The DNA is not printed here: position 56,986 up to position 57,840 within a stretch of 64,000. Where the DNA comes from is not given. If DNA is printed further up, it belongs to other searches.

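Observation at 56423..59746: ECF sigma / anti-sigma module whose anti-sigma factor and neighbouring secreted protein both carry CBM48 (AMPK-beta/glycogen-binding)-like domains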

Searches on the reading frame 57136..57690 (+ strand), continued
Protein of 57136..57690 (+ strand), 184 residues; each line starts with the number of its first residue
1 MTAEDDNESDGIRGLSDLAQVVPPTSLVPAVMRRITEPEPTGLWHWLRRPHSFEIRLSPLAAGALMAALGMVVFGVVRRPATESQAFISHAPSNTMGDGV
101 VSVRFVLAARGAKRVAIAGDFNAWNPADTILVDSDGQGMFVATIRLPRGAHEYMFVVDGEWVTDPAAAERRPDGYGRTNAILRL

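Call 20: find_related_loci(query=A1, collection=genome_contigs, flank=6000)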
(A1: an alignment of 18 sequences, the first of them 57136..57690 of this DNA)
Query A1 (184 aa) in genome_contigs; peptide patterns used: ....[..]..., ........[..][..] (x = any residue, [..] = any of these).
249 stretches matched a pattern; 218 encode a relative of the query (tblastn E <= 1e-3); the best 80 are kept; 80 distinct loci.
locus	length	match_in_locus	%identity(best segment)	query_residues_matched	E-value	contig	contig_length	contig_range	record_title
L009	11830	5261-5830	53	2-184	8e-56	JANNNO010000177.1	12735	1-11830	MAG: Myxococcales bacterium isolate SOY_35_concoct_198_sub SOY_35_k141_585786, whole genome shotgun sequence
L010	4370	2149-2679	58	6-184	2e-55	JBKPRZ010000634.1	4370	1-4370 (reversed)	MAG: Myxococcota bacterium isolate GS_EKS_MAG_00035 GS_EKS_000003306111, whole genome shotgun sequence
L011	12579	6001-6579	56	6-184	4e-55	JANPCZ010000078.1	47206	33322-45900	MAG: Myxococcales bacterium isolate VAR_78_metabat_446 VAR_78_k141_3180989, whole genome shotgun sequence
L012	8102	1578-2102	54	15-184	3e-51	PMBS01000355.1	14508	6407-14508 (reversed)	MAG: Myxococcales bacterium isolate fen_1144 73.20120700_E3M.35_contig_476, whole genome shotgun sequence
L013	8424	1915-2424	49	15-184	2e-49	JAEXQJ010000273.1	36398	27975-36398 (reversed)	MAG: Proteobacteria bacterium isolate OH_HBrB_216 k127_1548423, whole genome shotgun sequence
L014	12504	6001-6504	54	15-182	4e-48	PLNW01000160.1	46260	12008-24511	MAG: Myxococcales bacterium isolate fen_1158 73.20120800_E1D.7_contig_5588, whole genome shotgun sequence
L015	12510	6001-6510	52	15-184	8e-46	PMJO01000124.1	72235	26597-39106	MAG: Myxococcales bacterium isolate fen_1125 73.20120600_E2D.64_contig_3275, whole genome shotgun sequence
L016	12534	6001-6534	58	5-184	1e-44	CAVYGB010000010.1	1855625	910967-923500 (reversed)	MAG: uncultured delta proteobacterium isolate MFD01275.bin.2.10 genome assembly, contig: contig_9583, whole genome shotg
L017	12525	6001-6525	48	17-184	2e-44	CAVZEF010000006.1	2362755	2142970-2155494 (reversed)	MAG: uncultured proteobacterium isolate MFD05841.bin.2.175 genome assembly, contig: contig_6243, whole genome shotgun se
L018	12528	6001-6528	48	15-184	6e-44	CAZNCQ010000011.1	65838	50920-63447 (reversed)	MAG TPA_asm: uncultured Myxococcales bacterium isolate binchicken_co54_362 genome assembly, contig: NODE_688_length_6583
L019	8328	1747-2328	46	4-184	1e-43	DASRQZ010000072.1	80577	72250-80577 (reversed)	MAG TPA_asm: Polyangia bacterium isolate SMAG_U4460 k141_3641924, whole genome shotgun sequence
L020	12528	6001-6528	47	15-184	4e-41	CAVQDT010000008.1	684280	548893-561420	MAG: uncultured proteobacterium isolate MFD02134.bin.2.171 genome assembly, contig: contig_18129, whole genome shotgun s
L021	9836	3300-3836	42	24-184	6e-33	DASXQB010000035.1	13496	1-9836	MAG TPA_asm: Polyangia bacterium isolate SMAG_U5423 k141_5976359, whole genome shotgun sequence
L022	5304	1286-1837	40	12-184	1e-32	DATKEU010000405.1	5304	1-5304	MAG TPA_asm: Polyangia bacterium isolate SMAG_U14507 k141_1147295, whole genome shotgun sequence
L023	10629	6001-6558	40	5-184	6e-30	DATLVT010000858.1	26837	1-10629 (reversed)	MAG TPA_asm: Polyangia bacterium isolate SMAG_U13199 k141_133507, whole genome shotgun sequence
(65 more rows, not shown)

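Call 40: search_solved_structures(query=A1, max_evalue=0.01, show_alignments=3)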
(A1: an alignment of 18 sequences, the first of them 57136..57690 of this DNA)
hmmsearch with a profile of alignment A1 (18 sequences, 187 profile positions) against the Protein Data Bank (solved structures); distinct sequences matched with E-value up to 0.01: 36.
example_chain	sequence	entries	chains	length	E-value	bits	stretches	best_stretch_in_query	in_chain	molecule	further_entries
4y0g_A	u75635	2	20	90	1.5e-11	47.6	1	112-170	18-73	5'-AMP-activated protein kinase subunit beta-2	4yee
2lu3_A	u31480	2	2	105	1.6e-11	47.4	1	111-170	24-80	5'-AMP-activated protein kinase subunit beta-2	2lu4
2f15_A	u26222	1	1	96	1.6e-11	47.4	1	112-170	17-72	5'-AMP-activated protein kinase, beta-2 subunit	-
7jhg_B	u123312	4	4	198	9.5e-11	44.9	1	112-170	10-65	5'-AMP-activated protein kinase subunit beta-2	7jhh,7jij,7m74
4rer_B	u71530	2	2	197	1e-10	44.8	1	112-170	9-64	5'-AMP-activated protein kinase subunit beta-2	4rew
6b2e_B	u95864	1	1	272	1.1e-10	44.8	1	111-170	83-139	5'-AMP-activated protein kinase subunit beta-2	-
5ot1_A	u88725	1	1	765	3.8e-10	43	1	101-184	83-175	Pullulanase type II, GH13 family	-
4yef_A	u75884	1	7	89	4e-10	42.9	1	112-170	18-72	5'-AMP-activated protein kinase subunit beta-1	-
1z0m_A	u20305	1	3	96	4.5e-10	42.8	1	112-170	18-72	5'-AMP-activated protein kinase, beta-1 subunit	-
1z0n_A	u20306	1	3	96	5.5e-10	42.5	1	112-170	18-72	5'-AMP-activated protein kinase, beta-1 subunit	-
6e4t_B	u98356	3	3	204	2.2e-09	40.5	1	112-170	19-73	5'-AMP-activated protein kinase subunit beta-1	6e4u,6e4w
4qfg_B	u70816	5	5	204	2.6e-09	40.3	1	112-170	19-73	5'-AMP-activated protein kinase subunit beta-1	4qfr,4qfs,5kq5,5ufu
5t5t_B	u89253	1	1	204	5.3e-09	39.3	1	112-170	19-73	5'-AMP-activated protein kinase subunit beta-1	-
6c9f_B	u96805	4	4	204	5.5e-09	39.2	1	112-170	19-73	5'-AMP-activated protein kinase subunit beta-1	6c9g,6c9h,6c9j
4zhx_B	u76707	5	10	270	7e-09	38.9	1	112-170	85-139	5'-AMP-activated protein kinase subunit beta-1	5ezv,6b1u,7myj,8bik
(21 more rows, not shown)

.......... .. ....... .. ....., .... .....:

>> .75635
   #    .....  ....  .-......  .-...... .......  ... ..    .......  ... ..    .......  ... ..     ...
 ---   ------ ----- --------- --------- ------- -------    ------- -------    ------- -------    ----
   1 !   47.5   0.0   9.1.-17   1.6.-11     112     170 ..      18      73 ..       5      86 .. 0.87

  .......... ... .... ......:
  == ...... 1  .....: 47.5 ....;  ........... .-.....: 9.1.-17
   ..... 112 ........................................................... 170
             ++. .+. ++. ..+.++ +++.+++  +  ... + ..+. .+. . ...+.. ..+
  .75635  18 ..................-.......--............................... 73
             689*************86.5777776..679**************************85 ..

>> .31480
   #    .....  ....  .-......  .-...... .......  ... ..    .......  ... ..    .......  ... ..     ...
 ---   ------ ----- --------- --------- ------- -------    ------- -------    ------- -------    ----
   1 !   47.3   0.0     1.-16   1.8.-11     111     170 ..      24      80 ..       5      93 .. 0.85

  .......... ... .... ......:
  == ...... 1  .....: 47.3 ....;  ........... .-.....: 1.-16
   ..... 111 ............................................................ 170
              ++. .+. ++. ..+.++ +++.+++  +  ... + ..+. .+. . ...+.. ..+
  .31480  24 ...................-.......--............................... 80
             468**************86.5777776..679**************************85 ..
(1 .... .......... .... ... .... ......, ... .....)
